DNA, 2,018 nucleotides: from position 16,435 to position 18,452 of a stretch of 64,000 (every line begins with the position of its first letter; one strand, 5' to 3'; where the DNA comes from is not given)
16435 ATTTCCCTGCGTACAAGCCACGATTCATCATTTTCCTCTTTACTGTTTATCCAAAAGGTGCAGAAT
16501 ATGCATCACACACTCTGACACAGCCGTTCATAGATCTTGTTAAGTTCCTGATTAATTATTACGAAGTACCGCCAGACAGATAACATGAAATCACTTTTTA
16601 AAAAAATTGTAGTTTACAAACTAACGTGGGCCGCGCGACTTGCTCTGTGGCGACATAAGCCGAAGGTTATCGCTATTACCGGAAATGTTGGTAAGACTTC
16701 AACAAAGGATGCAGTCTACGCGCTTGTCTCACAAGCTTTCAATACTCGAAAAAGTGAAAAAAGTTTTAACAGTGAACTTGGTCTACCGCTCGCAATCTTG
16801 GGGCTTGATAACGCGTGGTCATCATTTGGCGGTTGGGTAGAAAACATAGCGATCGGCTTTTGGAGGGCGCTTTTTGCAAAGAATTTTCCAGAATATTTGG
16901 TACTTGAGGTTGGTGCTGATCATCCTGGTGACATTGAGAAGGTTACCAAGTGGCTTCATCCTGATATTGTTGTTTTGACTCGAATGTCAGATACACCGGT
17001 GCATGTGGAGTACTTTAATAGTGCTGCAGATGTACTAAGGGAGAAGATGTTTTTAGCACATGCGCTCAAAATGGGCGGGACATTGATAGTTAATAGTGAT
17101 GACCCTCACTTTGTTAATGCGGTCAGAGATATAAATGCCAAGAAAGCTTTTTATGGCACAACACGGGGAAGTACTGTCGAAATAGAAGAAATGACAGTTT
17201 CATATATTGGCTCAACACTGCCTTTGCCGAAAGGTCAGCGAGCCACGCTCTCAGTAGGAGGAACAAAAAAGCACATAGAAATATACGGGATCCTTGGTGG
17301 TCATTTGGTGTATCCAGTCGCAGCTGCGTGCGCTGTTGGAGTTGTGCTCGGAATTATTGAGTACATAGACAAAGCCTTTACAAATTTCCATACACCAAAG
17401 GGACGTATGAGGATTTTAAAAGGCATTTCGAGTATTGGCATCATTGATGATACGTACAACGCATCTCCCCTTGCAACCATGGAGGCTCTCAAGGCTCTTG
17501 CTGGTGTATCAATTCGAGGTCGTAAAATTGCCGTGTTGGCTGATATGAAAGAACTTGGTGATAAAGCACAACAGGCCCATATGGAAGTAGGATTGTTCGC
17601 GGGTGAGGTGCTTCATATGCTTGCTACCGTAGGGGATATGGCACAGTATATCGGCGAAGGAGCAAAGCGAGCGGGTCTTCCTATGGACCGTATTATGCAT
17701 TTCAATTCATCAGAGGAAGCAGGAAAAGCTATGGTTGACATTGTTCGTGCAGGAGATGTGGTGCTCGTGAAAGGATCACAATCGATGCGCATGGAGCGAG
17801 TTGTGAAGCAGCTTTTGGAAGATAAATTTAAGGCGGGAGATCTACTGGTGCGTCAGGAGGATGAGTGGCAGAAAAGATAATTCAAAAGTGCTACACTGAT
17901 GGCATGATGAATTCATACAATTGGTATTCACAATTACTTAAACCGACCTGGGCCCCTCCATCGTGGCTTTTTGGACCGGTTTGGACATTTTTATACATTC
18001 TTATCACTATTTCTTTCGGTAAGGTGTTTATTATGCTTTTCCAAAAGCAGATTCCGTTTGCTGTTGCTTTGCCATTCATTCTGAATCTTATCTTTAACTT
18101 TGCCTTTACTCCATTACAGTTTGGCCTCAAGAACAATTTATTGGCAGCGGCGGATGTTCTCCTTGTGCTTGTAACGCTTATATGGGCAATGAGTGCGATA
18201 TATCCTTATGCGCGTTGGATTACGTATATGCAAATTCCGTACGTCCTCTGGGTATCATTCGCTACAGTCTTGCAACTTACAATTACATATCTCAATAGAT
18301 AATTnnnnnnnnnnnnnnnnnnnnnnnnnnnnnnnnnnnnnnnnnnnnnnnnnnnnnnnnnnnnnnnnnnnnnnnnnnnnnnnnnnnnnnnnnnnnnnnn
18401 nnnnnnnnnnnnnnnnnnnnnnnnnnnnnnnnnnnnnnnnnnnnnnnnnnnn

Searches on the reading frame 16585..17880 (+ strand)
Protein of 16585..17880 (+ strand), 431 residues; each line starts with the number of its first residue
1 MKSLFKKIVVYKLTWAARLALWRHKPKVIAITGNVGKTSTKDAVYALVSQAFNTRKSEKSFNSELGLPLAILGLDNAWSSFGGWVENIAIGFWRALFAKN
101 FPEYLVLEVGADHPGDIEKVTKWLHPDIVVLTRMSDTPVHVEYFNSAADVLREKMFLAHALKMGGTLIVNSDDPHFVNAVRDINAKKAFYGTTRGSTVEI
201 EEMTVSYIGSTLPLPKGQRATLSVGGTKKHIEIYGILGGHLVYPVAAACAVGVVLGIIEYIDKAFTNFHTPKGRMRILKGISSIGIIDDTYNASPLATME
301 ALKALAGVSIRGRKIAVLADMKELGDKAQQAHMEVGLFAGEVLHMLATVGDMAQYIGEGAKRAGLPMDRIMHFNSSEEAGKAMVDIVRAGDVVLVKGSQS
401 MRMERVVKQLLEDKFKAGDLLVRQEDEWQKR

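Call 30: search_protein_families(library=pfam, proteins=[window:16585-17880:+], max_evalue=0.00001)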
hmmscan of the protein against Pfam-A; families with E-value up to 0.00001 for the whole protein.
window:16585-17880:+ (431 aa): 2 families
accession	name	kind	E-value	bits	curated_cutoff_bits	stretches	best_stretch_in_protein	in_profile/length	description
PF08245.18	Mur_ligase_M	-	1.2e-21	78.1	24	1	97-251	52-199/200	Mur ligase middle domain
PF02875.26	Mur_ligase_C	-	7.1e-16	59.6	28.4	1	273-398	1-126/127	Mur ligase, glutamate ligase domain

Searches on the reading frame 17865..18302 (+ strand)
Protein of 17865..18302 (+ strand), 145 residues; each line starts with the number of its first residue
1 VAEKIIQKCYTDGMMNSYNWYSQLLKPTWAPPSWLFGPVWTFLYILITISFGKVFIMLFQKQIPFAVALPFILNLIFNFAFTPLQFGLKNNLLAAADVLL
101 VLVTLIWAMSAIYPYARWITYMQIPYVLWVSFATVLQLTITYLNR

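Call 30: search_protein_families(library=pfam, proteins=[window:17865-18302:+], max_evalue=0.00001)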
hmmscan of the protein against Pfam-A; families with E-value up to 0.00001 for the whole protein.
window:17865-18302:+ (145 aa): 1 family
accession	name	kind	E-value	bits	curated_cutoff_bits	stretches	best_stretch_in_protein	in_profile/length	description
PF03073.20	TspO_MBR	-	9.9e-30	103.6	24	1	17-142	20-144/145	TspO/MBR family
